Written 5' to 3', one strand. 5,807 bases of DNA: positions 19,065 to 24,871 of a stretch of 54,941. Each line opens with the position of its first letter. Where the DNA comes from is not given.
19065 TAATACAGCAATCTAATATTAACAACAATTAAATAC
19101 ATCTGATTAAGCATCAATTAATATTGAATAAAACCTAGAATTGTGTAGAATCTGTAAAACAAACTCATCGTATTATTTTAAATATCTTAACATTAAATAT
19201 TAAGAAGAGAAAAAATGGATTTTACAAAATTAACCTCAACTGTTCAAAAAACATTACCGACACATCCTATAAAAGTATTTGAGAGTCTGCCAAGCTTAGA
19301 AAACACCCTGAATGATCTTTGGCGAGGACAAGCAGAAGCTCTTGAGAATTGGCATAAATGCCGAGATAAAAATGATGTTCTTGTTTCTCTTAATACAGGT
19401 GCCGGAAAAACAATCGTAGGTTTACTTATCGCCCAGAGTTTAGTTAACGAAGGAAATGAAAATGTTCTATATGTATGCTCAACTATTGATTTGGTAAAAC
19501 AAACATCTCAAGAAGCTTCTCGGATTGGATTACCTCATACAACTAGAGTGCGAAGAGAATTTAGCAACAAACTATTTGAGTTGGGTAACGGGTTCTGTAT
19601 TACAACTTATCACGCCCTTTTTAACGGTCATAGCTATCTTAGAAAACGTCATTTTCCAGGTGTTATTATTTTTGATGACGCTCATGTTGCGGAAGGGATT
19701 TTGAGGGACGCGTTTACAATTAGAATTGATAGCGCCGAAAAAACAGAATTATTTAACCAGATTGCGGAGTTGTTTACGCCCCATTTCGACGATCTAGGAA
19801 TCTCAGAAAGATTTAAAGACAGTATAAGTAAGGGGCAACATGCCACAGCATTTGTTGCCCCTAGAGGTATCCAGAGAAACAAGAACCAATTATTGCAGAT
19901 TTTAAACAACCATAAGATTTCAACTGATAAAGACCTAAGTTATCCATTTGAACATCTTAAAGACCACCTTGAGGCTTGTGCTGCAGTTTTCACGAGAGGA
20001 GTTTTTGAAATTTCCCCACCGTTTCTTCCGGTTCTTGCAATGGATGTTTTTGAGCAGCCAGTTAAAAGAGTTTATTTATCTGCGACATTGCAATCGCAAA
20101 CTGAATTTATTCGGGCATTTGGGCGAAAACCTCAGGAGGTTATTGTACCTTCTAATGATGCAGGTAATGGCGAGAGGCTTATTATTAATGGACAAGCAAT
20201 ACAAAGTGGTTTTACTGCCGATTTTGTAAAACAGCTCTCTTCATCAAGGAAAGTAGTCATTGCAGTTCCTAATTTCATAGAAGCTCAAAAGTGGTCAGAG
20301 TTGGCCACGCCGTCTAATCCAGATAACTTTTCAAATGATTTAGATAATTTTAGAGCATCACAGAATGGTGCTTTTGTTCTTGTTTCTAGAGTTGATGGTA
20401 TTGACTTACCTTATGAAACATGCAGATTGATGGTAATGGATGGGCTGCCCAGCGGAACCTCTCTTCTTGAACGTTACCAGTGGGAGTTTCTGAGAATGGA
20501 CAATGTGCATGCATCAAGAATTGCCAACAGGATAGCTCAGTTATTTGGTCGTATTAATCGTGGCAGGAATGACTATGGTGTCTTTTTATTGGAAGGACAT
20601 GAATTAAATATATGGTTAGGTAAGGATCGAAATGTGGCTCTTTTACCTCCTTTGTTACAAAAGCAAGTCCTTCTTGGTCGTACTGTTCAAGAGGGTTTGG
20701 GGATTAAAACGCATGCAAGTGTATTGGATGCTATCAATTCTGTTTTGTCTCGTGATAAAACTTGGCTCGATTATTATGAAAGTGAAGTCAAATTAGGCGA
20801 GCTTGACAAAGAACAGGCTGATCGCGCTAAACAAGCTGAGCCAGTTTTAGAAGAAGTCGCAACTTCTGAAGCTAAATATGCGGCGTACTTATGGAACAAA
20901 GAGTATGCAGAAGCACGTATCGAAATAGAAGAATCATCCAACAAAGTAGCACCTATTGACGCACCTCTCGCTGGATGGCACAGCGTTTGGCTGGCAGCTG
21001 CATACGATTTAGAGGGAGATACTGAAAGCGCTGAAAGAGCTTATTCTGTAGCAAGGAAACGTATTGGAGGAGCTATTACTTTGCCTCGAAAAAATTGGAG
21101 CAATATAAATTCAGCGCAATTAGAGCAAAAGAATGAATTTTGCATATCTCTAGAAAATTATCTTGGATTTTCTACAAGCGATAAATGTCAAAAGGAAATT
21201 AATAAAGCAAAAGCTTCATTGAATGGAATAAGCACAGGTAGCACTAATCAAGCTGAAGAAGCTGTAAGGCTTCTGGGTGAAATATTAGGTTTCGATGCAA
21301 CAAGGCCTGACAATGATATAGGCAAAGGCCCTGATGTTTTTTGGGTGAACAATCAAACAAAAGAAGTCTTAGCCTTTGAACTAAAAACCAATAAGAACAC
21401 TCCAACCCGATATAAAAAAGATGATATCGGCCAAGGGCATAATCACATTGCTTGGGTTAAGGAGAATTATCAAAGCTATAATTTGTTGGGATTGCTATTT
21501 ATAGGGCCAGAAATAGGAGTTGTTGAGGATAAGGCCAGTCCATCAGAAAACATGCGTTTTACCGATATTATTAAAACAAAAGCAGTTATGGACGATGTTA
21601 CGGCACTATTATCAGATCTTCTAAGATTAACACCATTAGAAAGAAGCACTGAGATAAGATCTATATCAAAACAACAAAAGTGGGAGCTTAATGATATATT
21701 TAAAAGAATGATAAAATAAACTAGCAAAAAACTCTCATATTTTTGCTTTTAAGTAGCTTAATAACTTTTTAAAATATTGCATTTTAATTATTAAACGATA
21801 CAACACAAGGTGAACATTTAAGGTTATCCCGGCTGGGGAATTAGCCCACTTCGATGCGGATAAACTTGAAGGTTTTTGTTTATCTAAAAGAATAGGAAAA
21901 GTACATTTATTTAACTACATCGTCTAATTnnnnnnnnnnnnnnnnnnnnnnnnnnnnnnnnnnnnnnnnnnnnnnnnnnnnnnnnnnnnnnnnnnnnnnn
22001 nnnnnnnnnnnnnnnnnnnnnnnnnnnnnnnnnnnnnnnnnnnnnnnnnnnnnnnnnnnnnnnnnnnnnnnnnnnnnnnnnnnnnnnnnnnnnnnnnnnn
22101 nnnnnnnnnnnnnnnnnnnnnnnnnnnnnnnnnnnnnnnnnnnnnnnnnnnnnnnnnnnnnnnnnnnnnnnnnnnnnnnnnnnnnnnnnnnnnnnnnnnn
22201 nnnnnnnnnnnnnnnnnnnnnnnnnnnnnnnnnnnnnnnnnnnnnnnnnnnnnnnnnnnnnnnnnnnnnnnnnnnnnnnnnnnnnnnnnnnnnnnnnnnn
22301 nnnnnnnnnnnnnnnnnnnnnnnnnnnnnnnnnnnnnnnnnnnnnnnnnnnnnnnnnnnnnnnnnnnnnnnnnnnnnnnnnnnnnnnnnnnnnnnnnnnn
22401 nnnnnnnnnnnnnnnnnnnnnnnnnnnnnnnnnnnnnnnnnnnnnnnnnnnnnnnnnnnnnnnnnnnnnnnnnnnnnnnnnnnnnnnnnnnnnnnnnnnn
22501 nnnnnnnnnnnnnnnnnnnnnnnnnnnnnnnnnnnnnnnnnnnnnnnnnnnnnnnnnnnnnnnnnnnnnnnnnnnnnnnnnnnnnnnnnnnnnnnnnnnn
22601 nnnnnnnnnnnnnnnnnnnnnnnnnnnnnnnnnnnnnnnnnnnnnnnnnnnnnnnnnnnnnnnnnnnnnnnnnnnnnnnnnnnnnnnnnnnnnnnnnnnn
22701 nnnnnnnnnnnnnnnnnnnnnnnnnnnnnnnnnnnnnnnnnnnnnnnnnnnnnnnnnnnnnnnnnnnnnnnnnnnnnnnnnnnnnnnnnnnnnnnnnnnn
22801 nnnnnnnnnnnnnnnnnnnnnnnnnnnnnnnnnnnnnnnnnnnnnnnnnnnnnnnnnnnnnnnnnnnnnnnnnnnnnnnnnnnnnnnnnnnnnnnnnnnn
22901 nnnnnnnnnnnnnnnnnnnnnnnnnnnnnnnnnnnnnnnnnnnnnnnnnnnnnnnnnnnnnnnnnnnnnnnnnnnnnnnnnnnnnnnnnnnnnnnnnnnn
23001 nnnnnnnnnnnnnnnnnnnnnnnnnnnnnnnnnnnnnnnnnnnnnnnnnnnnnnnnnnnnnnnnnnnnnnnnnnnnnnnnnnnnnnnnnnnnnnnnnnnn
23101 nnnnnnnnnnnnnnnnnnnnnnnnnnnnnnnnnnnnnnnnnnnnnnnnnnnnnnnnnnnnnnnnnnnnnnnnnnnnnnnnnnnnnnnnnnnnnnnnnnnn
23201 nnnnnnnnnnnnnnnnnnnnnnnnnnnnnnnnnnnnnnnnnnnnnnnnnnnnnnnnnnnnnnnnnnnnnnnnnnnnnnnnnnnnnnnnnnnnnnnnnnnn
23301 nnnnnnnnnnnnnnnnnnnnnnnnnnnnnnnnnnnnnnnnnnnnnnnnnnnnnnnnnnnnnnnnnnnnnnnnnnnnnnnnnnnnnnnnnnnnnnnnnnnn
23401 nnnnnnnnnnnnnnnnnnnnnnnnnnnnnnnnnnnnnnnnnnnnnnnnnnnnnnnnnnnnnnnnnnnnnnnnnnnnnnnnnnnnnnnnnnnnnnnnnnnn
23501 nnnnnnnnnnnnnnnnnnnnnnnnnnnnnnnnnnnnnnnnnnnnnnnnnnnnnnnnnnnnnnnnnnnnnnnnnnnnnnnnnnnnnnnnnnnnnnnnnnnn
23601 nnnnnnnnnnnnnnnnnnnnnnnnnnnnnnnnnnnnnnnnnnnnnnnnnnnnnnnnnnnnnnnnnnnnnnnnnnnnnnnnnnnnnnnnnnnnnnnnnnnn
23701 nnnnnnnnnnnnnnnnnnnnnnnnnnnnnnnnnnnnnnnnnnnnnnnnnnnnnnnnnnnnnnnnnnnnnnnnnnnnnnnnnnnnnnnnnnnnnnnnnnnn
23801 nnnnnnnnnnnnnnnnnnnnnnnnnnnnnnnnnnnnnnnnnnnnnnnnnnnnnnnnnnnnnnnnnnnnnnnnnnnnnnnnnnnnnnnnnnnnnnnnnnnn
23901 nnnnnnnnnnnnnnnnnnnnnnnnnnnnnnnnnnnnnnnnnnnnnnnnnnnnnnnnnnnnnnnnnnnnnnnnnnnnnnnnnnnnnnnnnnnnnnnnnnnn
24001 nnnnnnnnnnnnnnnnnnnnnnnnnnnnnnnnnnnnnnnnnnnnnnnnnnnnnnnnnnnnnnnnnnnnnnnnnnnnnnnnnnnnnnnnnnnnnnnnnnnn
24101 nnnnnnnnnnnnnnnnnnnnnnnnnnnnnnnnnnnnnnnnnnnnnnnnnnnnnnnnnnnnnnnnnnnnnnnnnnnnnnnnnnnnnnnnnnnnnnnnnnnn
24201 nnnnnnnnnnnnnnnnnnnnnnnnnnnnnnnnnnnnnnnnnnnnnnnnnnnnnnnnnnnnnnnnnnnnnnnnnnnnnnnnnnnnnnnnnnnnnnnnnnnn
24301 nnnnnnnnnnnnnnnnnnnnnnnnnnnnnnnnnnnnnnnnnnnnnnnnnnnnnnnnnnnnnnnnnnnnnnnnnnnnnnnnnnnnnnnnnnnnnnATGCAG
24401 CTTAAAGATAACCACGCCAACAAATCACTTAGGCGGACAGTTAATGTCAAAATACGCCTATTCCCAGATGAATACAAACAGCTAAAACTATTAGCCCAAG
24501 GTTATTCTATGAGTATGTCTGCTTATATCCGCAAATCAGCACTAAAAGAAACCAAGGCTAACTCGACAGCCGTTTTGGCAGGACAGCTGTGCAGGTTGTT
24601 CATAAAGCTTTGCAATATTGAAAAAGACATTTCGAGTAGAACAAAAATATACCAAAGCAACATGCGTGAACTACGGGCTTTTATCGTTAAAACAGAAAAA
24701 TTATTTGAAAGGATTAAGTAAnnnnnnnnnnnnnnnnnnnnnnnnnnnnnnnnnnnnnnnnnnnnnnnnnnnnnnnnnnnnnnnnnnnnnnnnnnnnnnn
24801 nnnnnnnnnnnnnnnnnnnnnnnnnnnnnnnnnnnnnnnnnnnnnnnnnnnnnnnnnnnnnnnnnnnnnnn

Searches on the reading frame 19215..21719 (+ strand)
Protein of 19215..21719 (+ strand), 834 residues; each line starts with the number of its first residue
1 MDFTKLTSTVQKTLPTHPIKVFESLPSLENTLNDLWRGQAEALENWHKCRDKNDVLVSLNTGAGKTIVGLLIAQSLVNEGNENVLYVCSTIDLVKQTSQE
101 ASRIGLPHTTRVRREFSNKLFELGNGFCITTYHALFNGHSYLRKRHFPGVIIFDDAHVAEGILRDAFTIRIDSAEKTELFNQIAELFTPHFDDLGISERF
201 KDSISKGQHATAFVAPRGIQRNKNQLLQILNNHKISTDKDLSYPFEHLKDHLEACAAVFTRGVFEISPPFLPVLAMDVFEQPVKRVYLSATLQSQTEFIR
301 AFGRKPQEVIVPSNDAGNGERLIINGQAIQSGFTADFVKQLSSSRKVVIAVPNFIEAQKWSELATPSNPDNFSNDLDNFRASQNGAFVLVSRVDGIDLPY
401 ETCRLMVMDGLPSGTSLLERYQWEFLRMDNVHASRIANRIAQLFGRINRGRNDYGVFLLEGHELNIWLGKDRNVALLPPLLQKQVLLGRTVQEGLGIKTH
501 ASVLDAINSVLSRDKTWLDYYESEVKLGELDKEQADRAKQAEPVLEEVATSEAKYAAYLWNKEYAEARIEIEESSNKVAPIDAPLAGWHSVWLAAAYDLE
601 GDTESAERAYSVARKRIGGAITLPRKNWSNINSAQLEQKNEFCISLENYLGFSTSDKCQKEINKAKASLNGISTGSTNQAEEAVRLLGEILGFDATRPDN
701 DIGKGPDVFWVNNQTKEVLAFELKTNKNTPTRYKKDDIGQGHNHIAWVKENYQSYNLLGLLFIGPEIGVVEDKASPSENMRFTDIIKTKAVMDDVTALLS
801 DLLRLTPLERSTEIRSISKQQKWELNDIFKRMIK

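Call 20: search_protein_families(library=pfam, proteins=[window:19215-21719:+])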
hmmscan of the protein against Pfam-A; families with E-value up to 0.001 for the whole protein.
window:19215-21719:+ (834 aa): 4 families
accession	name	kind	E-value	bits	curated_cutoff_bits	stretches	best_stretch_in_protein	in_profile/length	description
PF04851.21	ResIII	-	2.6e-16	60.4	22.5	1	38-160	7-138/164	Type III restriction enzyme, res subunit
PF00270.35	DEAD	-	2.9e-10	40.6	26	1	38-159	3-129/167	DEAD/DEAH box helicase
PF13307.12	Helicase_C_2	-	6.1e-06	26.8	25.3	1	363-459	40-149/170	Helicase C-terminal domain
PF18766.7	SWI2_SNF2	-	0.00068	19.8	26.7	0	50-157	16-128/221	SWI2/SNF2 ATPase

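Call 90: search_protein_families(library=padloc, proteins=[window:19215-21719:+], max_evalue=0.00001)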
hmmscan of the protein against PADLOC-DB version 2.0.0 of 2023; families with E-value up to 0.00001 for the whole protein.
window:19215-21719:+ (834 aa): 5 families
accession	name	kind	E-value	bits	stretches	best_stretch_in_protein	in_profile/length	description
PDLC04987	PDC-S28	-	0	1124.3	1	1-832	3-836/846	-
PDLC04986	PDC-S28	-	3.2e-162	539.8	1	1-832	2-823/831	-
PDLC01439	typeIV_DinG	-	2.5e-13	47.6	1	129-459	166-538/575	CAS-IV-A; associated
PDLC02707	PbeA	-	1.3e-07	28.6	1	34-112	252-329/672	PbeA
PDLC03960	SngC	-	9.8e-06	22.6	0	32-88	22-79/720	-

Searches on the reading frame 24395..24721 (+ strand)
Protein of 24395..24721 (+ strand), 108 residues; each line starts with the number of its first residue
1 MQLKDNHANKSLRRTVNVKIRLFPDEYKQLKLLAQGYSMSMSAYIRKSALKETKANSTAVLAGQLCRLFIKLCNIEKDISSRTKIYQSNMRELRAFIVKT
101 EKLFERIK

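Call 10: search_protein_families(library=pfam, proteins=[window:24395-24721:+])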
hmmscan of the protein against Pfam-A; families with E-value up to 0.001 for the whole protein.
window:24395-24721:+ (108 aa): 1 family
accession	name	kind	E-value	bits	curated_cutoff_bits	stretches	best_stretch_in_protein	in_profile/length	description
PF21983.2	NikA-like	-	3.9e-09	37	27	1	13-57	2-47/72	Mobilization protein NikA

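Call 65: search_protein_families(library=ncbifam, proteins=[window:24395-24721:+], max_evalue=0.01)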
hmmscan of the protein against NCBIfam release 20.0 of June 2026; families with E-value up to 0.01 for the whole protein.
window:24395-24721:+ (108 aa): 4 families
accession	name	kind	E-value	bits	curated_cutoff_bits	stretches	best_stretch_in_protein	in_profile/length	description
NF041264.1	MobA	equivalog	1.2e-07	32.1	80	1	13-68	2-58/91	plasmid mobilization protein MobA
NF041418.1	MbpA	equivalog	8.9e-05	22.3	90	1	14-56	1-43/93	mobilization protein MbpA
NF010451.0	PRK13877.1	equivalog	0.003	17.9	134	1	6-48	4-46/124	conjugal transfer transcriptional regulator TraJ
NF046040.1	RelB_antitoxin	equivalog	0.0042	17.4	50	1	19-51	2-34/69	type II toxin-antitoxin system RelB family antitoxin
